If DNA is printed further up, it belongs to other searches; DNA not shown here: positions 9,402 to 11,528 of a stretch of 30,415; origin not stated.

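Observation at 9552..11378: One-component transmembrane sigma factor: ECF-like sigma2/sigma4 with an ~80-aa acidic inter-domain linker, a TM segment and a CAP/SCP-like C-terminal domain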

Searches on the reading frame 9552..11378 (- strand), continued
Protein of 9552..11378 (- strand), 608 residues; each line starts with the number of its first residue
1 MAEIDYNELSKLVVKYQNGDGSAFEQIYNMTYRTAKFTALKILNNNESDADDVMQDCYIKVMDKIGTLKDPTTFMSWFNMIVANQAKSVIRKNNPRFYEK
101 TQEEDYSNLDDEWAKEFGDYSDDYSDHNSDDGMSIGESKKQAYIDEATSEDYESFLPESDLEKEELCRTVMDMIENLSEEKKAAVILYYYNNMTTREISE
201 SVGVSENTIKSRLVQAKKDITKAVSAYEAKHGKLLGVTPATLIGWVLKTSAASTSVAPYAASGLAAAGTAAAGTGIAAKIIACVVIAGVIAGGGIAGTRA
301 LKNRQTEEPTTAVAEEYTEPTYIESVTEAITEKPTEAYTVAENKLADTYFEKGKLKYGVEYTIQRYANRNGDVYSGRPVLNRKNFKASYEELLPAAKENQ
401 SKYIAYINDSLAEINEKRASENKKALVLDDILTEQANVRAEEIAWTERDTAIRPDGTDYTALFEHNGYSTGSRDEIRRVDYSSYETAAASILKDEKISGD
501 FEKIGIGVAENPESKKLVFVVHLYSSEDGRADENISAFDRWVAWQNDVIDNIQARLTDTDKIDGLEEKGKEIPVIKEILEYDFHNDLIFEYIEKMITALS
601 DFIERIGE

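Call 32: predict_structure(alignment_id=A1)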
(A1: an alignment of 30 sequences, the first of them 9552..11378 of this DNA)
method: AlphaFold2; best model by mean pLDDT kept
length: 608 residues; sequences in the alignment: 30
mean_pLDDT: 67.4   pTM: 0.46
mean pLDDT of the five models: 67.4, 65.5, 63.4, 62.0, 60.1
residues with pLDDT >= 90: 126; 70-90: 212; 50-70: 119; < 50: 151
segments of 3 or more residues with pLDDT < 50: 94-158, 251-327
pLDDT, mean of each block of 10 residues (from residue 1): 73 86 84 77 73 83 78 78 71 47 35 36 30 32 32 44 64 70 67 62 69 72 65 53 62 29 24 26 25 23 28 28 41 61 74 84 82 80 88 94 96 96 95 97 93 91 90 94 92 92 97 91 93 86 85 72 59 54 63 75 73
secondary structure, 60 per line:
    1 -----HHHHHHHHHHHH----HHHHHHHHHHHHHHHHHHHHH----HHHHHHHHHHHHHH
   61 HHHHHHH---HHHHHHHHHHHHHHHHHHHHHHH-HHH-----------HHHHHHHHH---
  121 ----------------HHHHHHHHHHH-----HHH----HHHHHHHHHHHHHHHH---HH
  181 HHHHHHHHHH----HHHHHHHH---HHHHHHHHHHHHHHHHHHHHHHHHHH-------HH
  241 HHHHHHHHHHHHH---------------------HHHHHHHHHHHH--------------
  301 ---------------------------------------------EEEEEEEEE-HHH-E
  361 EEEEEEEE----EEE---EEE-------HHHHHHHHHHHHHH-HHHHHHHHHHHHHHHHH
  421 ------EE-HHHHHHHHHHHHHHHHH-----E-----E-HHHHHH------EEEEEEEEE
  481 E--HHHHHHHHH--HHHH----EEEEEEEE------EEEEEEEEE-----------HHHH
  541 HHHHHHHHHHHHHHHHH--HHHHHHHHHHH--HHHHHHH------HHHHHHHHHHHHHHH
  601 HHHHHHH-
elements in order: H6-17 H22-42 H47-67 H71-93 H109-117 H137-147 H160-175 H179-190 H195-202 H206-231 H239-253 H275-286 E346-354 E360-368 E373-375 E379-381 H389-402 H404-420 H430-446 H460-465 E472-481 H484-492 H495-498 E503-510 E517-525 H537-557 H560-570 H573-579 H586-607

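Call 35: fold_search(model_id=the predicted structure, library=pdb)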
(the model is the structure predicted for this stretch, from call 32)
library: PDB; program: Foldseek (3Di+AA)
matches with E <= 10: 412; with E <= 0.001: 25
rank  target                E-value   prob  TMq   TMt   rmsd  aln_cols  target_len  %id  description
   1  9m9e_F                2.0e-06  1.00  0.12  0.38  20.0       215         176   19  Structural Basis of Pausing During Transcription Initiation in Mycobacterium tuberculosis (released 2026-01-14)
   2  1or7_A                3.1e-06  1.00  0.14  0.45  16.6       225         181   21  Crystal Structure of Escherichia coli sigmaE with the Cytoplasmic Domain of its Anti-sigma RseA (released 2003-04-15)
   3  8z6g_B                8.1e-06  1.00  0.14  0.47  14.6       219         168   18  the AlgU-MucAcyto complex structure in Pseudomonas aeruginosa (released 2024-05-08)
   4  6in7_B                1.4e-05  1.00  0.14  0.46  14.7       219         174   19  Crystal structure of AlgU in complex with MucA(cyto) (released 2019-07-24)
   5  6jbq_F                2.1e-05  1.00  0.13  0.42  22.5       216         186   21  CryoEM structure of Escherichia coli sigmaE transcription initiation complex containing 5nt of RNA (released 2019-05-29)
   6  5wur_A                3.4e-05  1.00  0.14  0.52  14.8       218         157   17  Crystal structure of SigW in complex with its anti-sigma RsiW, an oxdized form (released 2017-03-29)
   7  5wuq_A                4.3e-05  1.00  0.14  0.51  14.2       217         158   16  Crystal structure of SigW in complex with its anti-sigma RsiW, a zinc binding form (released 2017-03-29)
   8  6kon_F                4.5e-05  1.00  0.11  0.31  22.7       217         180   17  Mycobacterium tuberculosis initial transcription complex comprising sigma H and 5'-OH RNA of 5 nt (released 2020-03-11)
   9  8z6g_D                4.7e-05  1.00  0.13  0.44  14.3       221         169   19  the AlgU-MucAcyto complex structure in Pseudomonas aeruginosa (released 2024-05-08)
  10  6jcx_F                5.2e-05  1.00  0.11  0.31  22.6       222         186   18  Mycobacterium tuberculosis transcription initiation complex with ECF sigma factor sigma H and 6nt RNA (released 2019-05-29)
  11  6koo_F                6.7e-05  1.00  0.11  0.31  22.3       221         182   16  Mycobacterium tuberculosis initial transcription complex comprising sigma H and 5'-OH RNA of 7 nt (released 2020-03-11)
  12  1or7_B                7.7e-05  1.00  0.14  0.51  14.4       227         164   16  Crystal Structure of Escherichia coli sigmaE with the Cytoplasmic Domain of its Anti-sigma RseA (released 2003-04-15)
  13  4nqw_A                1.0e-04  1.00  0.13  0.51  15.3       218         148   15  Structure of Mycobacterium tuberculosis extracytoplasmic function sigma factor SigK in complex with the cytosolic doma (released 2014-01-22)
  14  6dv9_F                1.1e-04  1.00  0.11  0.33  23.6       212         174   18  Crystal structure of Mycobacterium tuberculosis transcription initiation complex(ECF sigma factor L) containing 5nt RN (released 2019-02-20)
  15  6kop_F                1.3e-04  1.00  0.11  0.35  23.5       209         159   16  Mycobacterium tuberculosis initial transcription complex comprising sigma H and 5'-OH RNA of 9 nt (released 2020-03-11)
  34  2map_MODEL_1_A        7.0e-03  1.00  0.14  0.80   5.3       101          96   23  Solution structure of the complex formed by the region 2 of E. coli sigmaE and its cognate -10 promoter elemen (released 2014-02-19)
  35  4h0a_B                7.0e-03  1.00  0.16  0.32  14.7       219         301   10  Crystal structure of a cysteine-rich secretory protein (SAV1118) from Staphylococcus aureus subsp. aureus Mu50 at 1.90 (released 2012-09-26)
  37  3hug_E                9.4e-03  1.00  0.11  0.84   1.5        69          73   25  Crystal structure of Mycobacterium tuberculosis anti-sigma factor RslA in complex with -35 promoter binding domain of  (released 2010-03-02)
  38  4d53_A                9.4e-03  1.00  0.19  0.81   2.0       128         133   20  Outer surface protein BB0689 from Borrelia burgdorferi (released 2015-10-14)
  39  4lup_C                1.3e-02  1.00  0.13  0.80   2.1        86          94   23  Crystal structure of the complex formed by region of E. coli sigmaE bound to its -10 element non template strand (released 2014-02-19)
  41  3hug_C                1.4e-02  1.00  0.11  0.73   3.0        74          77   27  Crystal structure of Mycobacterium tuberculosis anti-sigma factor RslA in complex with -35 promoter binding domain of  (released 2010-03-02)
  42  4lup_A                1.5e-02  1.00  0.14  0.85   2.2        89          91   22  Crystal structure of the complex formed by region of E. coli sigmaE bound to its -10 element non template strand (released 2014-02-19)
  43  3hug_K                1.5e-02  1.00  0.10  0.78   1.9        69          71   26  Crystal structure of Mycobacterium tuberculosis anti-sigma factor RslA in complex with -35 promoter binding domain of  (released 2010-03-02)
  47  4ifa                  1.8e-02  1.00  0.18  0.36  12.2       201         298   11  1.5 Angstrom resolution crystal structure of an extracellular protein containing a SCP domain from Bacillus anthracis st (released 2012-12-26)
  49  4h0a_A                2.3e-02  1.00  0.16  0.32  14.5       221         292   10  Crystal structure of a cysteine-rich secretory protein (SAV1118) from Staphylococcus aureus subsp. aureus Mu50 at 1.90 (released 2012-09-26)
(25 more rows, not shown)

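Call 36: search_solved_structures(query=A1, max_evalue=0.01, show_alignments=0)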
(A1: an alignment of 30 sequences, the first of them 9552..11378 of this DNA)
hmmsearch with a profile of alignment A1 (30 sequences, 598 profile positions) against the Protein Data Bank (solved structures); distinct sequences matched with E-value up to 0.01: 26.
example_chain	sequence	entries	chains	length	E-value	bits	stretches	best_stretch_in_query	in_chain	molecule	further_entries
5wuq_A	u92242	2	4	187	2e-22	82.9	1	8-191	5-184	ECF RNA polymerase sigma factor SigW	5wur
8z6g_B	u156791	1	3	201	5.7e-18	68.2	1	5-194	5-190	RNA polymerase sigma factor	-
6in7_B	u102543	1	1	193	8.1e-18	67.7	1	9-192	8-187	RNA polymerase sigma-H factor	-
1or7_A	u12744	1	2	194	3.8e-16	62.2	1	10-192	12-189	RNA polymerase sigma-E factor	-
6jbq_F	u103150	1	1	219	5.3e-16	61.7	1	10-192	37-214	ECF RNA polymerase sigma-E factor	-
6pmi_F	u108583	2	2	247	2.2e-08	36.6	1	84-196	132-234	RNA polymerase sigma factor FliA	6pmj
9m9d_F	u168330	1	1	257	3.3e-08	36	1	37-185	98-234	ECF RNA polymerase sigma factor SigE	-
9m9e_F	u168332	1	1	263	3.5e-08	35.9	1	37-185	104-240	ECF RNA polymerase sigma factor SigE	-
9m98_F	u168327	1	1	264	3.5e-08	35.9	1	37-185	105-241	ECF RNA polymerase sigma factor SigE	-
6pfj_A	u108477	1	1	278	2e-07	33.3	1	103-176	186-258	RNA polymerase sigma factor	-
6pfv_A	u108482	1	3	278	2.2e-07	33.2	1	103-176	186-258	RNA polymerase sigma factor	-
6dv9_F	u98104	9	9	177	3.7e-07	32.5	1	136-190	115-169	ECF RNA polymerase sigma factor SigL | RNA polymerase sigma factor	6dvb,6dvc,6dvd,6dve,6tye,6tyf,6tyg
3hug_A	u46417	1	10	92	4e-07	32.4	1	117-191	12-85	RNA polymerase sigma factor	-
5zx2_F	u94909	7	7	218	1.1e-06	30.9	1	37-187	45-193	ECF RNA polymerase sigma factor SigH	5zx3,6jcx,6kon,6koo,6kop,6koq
2h27_A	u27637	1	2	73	1.4e-06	30.6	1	128-192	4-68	RNA polymerase Sigma E factor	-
2map_A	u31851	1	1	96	1.1e-05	27.6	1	10-89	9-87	RNA polymerase sigma factor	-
2mao_A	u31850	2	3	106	1.5e-05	27.1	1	10-89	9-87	RNA polymerase sigma factor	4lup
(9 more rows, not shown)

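Call 45: find_encoding_contigs(protein=P0042, flank=7000, max_places=2)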
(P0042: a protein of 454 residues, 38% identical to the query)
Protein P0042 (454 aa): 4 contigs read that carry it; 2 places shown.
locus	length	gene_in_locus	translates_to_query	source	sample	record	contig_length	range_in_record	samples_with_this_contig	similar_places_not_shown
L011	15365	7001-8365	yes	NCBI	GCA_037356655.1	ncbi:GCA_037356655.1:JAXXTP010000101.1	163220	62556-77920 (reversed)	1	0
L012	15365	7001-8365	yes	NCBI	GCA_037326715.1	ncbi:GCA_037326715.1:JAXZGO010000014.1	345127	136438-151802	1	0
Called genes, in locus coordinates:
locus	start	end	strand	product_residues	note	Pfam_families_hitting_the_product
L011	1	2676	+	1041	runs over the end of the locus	PF00270:DEAD (weak), PF04851:ResIII, PF19778:RE_endonuc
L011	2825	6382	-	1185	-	PF03175:DNA_pol_B_2 (weak)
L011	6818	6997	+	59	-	-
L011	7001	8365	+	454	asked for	PF04542:Sigma70_r2 (faint), PF08281:Sigma70_r4_2, PF04545:Sigma70_r4, PF13384:HTH_23 (weak)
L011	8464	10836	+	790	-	PF13306:LRR_5, PF13855:LRR_8 (faint), PF12799:LRR_4 (faint), PF13306:LRR_5, PF02368:Big_2, PF26918:Ig_Eae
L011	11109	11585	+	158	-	-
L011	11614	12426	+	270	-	-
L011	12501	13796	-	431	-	PF13173:AAA_14, PF13635:DUF4143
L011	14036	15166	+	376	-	PF07804:HipA_C (weak)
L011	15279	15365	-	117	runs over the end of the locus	PF13560:HTH_31 (weak), PF01381:HTH_3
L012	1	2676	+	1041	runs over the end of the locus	PF00270:DEAD (weak), PF04851:ResIII, PF19778:RE_endonuc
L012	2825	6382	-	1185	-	PF03175:DNA_pol_B_2 (weak)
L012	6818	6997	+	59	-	-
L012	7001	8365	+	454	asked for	PF04542:Sigma70_r2 (faint), PF08281:Sigma70_r4_2, PF04545:Sigma70_r4, PF13384:HTH_23 (weak)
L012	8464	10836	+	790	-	PF13306:LRR_5, PF13855:LRR_8 (faint), PF12799:LRR_4 (faint), PF13306:LRR_5, PF02368:Big_2, PF26918:Ig_Eae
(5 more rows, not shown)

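Call 46: find_encoding_contigs(protein=P0035, flank=7000, max_places=2)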
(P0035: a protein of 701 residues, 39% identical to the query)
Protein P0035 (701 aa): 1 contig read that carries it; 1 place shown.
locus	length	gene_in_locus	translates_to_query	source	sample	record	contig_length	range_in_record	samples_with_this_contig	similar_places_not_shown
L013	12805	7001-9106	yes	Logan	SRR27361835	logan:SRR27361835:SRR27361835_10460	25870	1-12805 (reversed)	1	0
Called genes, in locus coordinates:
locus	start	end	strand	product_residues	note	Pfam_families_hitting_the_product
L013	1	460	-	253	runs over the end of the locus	PF01261:AP_endonuc_2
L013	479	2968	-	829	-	-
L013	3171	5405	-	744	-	-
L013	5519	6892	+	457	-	PF00149:Metallophos (weak)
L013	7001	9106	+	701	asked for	PF04542:Sigma70_r2, PF08281:Sigma70_r4_2, PF04545:Sigma70_r4, PF13306:LRR_5, PF23952:LRR_EndoS (faint), PF12799:LRR_4 (faint), PF13855:LRR_8 (faint), PF13306:LRR_5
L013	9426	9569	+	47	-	-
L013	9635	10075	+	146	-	-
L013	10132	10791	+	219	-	-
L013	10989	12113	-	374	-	PF16822:ALGX, PF14286:DHHW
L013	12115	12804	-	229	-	?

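Call 47: find_encoding_contigs(protein=P0057, flank=7000, max_places=2)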
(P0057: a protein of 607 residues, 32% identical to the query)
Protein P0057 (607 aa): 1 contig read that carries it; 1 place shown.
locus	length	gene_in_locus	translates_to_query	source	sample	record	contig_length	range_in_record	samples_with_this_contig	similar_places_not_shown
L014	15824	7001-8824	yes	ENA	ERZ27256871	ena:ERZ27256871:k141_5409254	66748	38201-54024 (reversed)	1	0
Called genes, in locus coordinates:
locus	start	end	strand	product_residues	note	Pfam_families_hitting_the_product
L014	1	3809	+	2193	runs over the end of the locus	PF00501:AMP-binding, PF13193:AMP-binding_C, PF00550:PP-binding, PF00668:Condensation, PF00501:AMP-binding, PF01073:3Beta_HSD, PF01370:Epimerase, PF04321:RmlD_sub_bind, +3 more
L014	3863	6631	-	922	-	PF02096:60KD_IMP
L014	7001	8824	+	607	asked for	PF04542:Sigma70_r2 (weak), PF08281:Sigma70_r4_2, PF04545:Sigma70_r4, PF13384:HTH_23 (faint)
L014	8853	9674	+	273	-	PF14808:TMEM164 (weak)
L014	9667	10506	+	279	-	PF00583:Acetyltransf_1, PF13673:Acetyltransf_10, PF13508:Acetyltransf_7, PF08445:FR47 (weak)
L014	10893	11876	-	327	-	PF02540:NAD_synthase (weak), PF00958:GMP_synt_C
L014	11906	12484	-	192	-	PF00156:Pribosyltran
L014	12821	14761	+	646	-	PF02608:Bmp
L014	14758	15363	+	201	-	PF00149:Metallophos, PF12850:Metallophos_2 (weak)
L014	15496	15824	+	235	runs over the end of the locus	PF00899:ThiF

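Call 78: search_protein_families(library=pfam, proteins=[L010:1058-2881:+], max_evalue=0.1)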
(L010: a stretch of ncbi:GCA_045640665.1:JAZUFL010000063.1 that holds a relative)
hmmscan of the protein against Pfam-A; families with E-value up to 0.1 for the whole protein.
L010:1058-2881:+ (607 aa): 12 families
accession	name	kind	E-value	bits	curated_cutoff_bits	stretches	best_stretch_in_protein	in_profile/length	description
PF08281.18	Sigma70_r4_2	-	1.6e-13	50.5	25.7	1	135-187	2-54/54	Sigma-70, region 4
PF04542.20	Sigma70_r2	-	8.9e-10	38.7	24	1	35-92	10-69/71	Sigma-70 region 2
PF04545.22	Sigma70_r4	-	1.2e-07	31.5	24.1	1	142-187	3-48/50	Sigma-70, region 4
PF08239.17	SH3_3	-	4.3e-05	24.1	27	1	545-599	1-53/54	Bacterial SH3 domain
PF13384.12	HTH_23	-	0.00014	22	24.6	1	146-180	4-37/50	Homeodomain-like domain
PF07638.17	Sigma70_ECF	-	0.00072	19.9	21.1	1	7-190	3-182/185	ECF sigma factor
PF06530.18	Phage_antitermQ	-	0.00076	19.9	26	1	137-185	56-104/118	Phage antitermination protein Q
PF00196.25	GerE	-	0.00095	19.2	23.5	1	151-178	9-36/57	Bacterial regulatory proteins, luxR family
PF06056.18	Terminase_5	-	0.0013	19.1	20.3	1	146-192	1-46/58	Putative ATPase subunit of terminase (gpP-like)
PF19428.4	Sema4F_C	-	0.041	13.7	27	1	298-388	82-171/197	Semaphorin 4F C-terminal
PF06347.19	SH3_4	-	0.043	14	24.1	0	546-597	4-52/56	Bacterial SH3 domain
PF07374.17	DUF1492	-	0.056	14.1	21.5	0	128-187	39-99/100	Protein of unknown function (DUF1492)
